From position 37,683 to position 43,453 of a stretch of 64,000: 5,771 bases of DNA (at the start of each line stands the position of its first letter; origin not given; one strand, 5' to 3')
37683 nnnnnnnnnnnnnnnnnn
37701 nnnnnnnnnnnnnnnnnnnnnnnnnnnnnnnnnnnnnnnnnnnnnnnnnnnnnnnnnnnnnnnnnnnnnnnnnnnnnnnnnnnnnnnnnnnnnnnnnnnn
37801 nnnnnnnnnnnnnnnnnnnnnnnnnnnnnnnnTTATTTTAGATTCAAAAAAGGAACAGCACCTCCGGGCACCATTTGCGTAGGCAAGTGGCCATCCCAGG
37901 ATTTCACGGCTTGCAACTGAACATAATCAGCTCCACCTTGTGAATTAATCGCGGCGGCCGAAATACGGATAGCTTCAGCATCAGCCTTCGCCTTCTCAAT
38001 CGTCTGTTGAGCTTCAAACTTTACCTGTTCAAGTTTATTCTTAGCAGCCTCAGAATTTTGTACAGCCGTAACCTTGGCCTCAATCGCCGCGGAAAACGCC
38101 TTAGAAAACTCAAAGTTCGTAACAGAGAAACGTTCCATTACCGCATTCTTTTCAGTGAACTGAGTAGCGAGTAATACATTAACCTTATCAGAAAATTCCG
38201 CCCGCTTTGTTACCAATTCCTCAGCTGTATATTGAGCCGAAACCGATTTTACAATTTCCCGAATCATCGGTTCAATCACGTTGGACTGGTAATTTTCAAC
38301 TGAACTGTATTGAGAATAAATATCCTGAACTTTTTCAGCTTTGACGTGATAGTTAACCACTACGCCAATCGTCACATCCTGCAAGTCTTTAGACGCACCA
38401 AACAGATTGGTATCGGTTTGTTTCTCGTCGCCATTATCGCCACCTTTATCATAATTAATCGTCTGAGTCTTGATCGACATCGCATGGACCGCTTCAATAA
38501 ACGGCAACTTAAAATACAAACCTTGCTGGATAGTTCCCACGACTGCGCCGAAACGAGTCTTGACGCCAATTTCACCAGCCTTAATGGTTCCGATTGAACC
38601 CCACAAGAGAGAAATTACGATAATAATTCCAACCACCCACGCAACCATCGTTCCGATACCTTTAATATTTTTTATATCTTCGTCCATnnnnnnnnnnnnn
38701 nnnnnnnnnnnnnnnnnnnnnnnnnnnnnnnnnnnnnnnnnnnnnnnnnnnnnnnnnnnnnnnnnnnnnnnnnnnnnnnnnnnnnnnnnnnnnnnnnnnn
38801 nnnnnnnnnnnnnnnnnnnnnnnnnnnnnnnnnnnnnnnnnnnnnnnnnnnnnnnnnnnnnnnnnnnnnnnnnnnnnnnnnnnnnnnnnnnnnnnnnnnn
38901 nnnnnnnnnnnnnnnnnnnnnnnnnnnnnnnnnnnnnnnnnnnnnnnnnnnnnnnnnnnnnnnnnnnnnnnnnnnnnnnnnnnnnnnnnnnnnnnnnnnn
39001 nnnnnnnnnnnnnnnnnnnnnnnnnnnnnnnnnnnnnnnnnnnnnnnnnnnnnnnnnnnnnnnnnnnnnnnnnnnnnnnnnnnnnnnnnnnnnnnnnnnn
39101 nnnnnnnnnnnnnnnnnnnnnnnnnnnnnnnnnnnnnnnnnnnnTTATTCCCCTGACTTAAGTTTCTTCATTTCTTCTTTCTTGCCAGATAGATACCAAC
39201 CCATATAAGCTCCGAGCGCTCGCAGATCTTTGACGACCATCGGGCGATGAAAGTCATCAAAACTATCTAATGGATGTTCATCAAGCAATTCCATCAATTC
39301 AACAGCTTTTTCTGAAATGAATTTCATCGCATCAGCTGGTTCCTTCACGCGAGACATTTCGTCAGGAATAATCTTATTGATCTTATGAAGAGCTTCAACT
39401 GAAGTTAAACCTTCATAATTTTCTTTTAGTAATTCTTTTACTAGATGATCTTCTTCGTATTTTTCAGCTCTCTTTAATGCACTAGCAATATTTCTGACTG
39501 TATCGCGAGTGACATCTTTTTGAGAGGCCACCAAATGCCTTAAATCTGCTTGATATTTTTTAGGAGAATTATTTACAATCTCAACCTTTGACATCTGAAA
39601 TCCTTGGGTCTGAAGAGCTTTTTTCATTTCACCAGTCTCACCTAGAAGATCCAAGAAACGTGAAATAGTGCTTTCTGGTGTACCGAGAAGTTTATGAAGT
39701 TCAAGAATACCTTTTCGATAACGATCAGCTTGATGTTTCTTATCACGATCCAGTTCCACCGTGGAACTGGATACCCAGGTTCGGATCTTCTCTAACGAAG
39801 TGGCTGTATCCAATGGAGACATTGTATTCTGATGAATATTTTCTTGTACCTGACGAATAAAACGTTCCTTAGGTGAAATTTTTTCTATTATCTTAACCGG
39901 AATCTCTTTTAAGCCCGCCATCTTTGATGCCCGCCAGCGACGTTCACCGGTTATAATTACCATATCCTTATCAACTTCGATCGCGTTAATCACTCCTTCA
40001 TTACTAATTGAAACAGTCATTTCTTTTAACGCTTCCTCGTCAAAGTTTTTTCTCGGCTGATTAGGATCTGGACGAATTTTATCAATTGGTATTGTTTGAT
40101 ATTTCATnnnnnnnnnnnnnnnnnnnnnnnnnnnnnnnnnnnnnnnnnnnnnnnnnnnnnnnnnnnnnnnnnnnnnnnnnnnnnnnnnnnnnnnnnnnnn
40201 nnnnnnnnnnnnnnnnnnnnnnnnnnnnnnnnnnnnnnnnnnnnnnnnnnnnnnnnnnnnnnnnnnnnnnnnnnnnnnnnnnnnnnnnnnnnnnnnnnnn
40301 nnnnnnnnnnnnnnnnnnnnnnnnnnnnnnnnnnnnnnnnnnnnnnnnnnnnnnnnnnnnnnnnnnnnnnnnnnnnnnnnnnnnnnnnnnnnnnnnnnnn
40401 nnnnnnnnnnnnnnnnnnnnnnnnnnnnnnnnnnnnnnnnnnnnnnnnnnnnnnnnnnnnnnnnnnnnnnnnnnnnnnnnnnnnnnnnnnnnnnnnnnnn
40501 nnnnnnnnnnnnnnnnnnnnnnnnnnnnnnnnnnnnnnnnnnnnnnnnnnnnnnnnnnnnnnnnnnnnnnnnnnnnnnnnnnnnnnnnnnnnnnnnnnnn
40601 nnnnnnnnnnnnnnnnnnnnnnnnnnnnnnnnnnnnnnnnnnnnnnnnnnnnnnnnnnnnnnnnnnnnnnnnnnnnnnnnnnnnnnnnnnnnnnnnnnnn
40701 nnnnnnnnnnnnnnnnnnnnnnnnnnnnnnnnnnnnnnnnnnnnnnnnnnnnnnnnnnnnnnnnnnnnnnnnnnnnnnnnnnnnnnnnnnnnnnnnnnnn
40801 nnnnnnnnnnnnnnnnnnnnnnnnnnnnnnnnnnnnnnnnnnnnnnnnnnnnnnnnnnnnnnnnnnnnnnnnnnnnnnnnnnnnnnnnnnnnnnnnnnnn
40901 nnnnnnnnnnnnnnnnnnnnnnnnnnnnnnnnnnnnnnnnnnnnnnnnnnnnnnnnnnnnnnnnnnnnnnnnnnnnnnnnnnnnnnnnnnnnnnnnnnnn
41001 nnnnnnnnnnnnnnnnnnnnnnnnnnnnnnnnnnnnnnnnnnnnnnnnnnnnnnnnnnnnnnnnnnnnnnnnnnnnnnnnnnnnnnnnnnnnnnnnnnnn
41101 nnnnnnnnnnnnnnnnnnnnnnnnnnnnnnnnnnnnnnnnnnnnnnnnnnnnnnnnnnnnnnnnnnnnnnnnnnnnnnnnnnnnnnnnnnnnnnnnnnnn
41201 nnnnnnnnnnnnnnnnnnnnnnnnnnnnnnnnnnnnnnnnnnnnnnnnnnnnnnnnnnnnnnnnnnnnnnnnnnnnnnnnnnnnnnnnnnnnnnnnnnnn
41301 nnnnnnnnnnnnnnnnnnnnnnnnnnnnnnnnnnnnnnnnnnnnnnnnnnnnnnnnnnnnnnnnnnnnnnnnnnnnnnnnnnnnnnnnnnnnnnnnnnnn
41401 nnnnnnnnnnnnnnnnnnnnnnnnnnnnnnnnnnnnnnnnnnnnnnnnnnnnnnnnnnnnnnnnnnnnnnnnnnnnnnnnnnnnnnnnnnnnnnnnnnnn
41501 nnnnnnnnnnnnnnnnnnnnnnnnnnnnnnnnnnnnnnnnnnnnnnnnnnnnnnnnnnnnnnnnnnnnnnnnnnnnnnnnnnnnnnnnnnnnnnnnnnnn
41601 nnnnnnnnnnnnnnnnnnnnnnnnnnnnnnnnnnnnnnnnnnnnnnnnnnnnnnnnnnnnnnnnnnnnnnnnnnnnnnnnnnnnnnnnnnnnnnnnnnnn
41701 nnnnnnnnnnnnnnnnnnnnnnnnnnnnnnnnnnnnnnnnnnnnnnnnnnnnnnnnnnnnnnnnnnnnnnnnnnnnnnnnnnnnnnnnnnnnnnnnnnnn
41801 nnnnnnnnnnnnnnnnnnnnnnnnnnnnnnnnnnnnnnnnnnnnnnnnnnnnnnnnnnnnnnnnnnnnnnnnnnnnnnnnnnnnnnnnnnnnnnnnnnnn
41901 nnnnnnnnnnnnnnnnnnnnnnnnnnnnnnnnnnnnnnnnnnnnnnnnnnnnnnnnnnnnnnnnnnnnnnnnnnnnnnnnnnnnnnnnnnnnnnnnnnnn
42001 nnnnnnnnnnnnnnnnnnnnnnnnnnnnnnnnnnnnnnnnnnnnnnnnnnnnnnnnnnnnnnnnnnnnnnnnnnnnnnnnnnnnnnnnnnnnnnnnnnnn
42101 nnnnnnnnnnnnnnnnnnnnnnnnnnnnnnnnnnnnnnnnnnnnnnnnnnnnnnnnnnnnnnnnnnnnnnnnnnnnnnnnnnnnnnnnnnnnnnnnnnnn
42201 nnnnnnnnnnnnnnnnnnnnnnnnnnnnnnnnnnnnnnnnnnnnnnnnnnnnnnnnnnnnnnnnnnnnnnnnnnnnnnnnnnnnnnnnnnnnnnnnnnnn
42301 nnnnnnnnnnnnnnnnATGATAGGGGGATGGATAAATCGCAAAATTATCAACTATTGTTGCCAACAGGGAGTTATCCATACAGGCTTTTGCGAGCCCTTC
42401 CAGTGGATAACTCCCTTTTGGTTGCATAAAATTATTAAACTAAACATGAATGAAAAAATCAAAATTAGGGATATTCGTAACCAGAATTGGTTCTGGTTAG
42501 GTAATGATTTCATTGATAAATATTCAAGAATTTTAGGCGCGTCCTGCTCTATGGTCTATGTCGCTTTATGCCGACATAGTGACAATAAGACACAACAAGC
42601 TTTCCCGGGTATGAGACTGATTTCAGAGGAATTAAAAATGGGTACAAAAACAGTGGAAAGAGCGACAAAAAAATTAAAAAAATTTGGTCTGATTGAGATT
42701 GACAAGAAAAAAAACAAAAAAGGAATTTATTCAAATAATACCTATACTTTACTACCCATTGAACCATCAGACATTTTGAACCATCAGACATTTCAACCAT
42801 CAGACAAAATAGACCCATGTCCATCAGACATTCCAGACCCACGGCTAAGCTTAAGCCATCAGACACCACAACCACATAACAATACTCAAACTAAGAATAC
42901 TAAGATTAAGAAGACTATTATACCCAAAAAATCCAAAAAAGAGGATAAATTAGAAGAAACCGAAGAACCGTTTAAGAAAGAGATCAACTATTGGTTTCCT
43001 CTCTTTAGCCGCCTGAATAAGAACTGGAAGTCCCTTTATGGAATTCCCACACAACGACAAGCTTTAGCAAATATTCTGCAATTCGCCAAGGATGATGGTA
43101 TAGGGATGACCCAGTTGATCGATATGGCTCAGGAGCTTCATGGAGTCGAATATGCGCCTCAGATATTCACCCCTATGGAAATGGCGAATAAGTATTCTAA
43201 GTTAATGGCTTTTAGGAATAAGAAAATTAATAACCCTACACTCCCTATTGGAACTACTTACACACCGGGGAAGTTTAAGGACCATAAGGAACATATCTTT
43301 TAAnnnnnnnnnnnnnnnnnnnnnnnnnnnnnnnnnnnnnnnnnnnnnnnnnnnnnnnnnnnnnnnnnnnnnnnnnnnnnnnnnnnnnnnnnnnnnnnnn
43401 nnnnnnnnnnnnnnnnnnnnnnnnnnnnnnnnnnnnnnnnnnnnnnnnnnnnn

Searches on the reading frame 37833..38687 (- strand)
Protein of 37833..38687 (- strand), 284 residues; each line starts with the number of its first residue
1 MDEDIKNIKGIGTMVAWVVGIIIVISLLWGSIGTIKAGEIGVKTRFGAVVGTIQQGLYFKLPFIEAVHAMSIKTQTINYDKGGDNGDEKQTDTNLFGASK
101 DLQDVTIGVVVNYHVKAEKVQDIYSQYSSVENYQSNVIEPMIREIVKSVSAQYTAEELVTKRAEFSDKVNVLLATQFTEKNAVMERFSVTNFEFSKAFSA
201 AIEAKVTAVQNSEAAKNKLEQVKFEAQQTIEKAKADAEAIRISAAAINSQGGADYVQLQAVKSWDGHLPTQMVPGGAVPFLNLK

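Call 100: search_protein_families(library=pfam, proteins=[window:37833-38687:-], max_evalue=0.001)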
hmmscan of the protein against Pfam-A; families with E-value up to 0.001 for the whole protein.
window:37833-38687:- (284 aa): 1 family
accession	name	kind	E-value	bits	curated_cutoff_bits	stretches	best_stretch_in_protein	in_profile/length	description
PF01145.31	Band_7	-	1.2e-32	113.8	23.6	1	34-221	2-174/176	SPFH domain / Band 7 family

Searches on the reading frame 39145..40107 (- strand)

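Call 29: search_protein_families(library=phrogs, proteins=[window:39145-40107:-], max_evalue=0.00001)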
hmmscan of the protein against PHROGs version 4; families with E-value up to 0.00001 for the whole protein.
window:39145-40107:- (320 aa): 15 families
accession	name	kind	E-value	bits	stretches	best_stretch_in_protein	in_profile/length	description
phrog_3264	-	DNA, RNA and nucleotide metabolism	2e-26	94.4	1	2-244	48-293/337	ParB-like partition protein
phrog_4715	-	DNA, RNA and nucleotide metabolism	1.6e-23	83.9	1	2-264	146-410/630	ParB-like partition protein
phrog_12047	-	DNA, RNA and nucleotide metabolism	1.2e-14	55.5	1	4-110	1-107/301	ParB-like partition nuclease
phrog_620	-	DNA, RNA and nucleotide metabolism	3e-14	54.6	1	1-81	7-86/217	ParB-like partition protein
phrog_498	-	other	1.8e-12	47.6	1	1-85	33-119/633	DNA methyltransferase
phrog_8071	-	DNA, RNA and nucleotide metabolism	2e-12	48.1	1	2-79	6-82/389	ParB-like partition protein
phrog_18056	-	DNA, RNA and nucleotide metabolism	7.9e-12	45.8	1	1-89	1-87/387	ParB-like partition nuclease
phrog_1033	-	DNA, RNA and nucleotide metabolism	1.2e-11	46.1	1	4-104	34-144/334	ParB-like partition protein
phrog_6218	-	DNA, RNA and nucleotide metabolism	1.6e-11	45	1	4-103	6-109/506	ParB-like partition protein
phrog_930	-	DNA, RNA and nucleotide metabolism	3e-08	34.8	1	7-82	11-85/223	ParB-like partition protein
phrog_5475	-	unknown function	1.7e-07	31.4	1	4-103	4-97/458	-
phrog_15396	-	DNA, RNA and nucleotide metabolism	2.1e-07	32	1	4-94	5-95/258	ParB-like partition nuclease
phrog_940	-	DNA, RNA and nucleotide metabolism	2.3e-07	31.4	1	4-96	7-98/388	nuclease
phrog_18726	-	unknown function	4.7e-06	26.6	0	1-46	1-46/572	-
phrog_26377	-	DNA, RNA and nucleotide metabolism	8.1e-06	26.5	0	29-94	32-97/326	ParB-like partition protein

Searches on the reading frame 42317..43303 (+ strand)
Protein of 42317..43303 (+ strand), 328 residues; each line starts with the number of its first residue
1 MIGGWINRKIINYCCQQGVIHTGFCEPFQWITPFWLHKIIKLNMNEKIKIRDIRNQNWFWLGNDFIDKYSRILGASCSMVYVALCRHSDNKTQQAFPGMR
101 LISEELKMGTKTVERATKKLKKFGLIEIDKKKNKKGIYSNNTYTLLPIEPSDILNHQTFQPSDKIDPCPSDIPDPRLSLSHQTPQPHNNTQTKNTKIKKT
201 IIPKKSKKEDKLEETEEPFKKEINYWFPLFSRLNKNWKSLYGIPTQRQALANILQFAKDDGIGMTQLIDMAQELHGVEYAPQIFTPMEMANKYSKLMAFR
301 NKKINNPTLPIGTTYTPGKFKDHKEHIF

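Call 100: search_protein_families(library=pfam, proteins=[window:42317-43303:+], max_evalue=0.001)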
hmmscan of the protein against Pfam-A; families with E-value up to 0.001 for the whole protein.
window:42317-43303:+ (328 aa): 2 families
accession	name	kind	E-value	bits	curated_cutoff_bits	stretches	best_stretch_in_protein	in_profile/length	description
PF13730.12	HTH_36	-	4e-10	39.8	25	1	79-126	9-55/55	Helix-turn-helix domain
PF21984.2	DnaD_N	-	3.9e-05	24.2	27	1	87-148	26-86/101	DnaD N-terminal domain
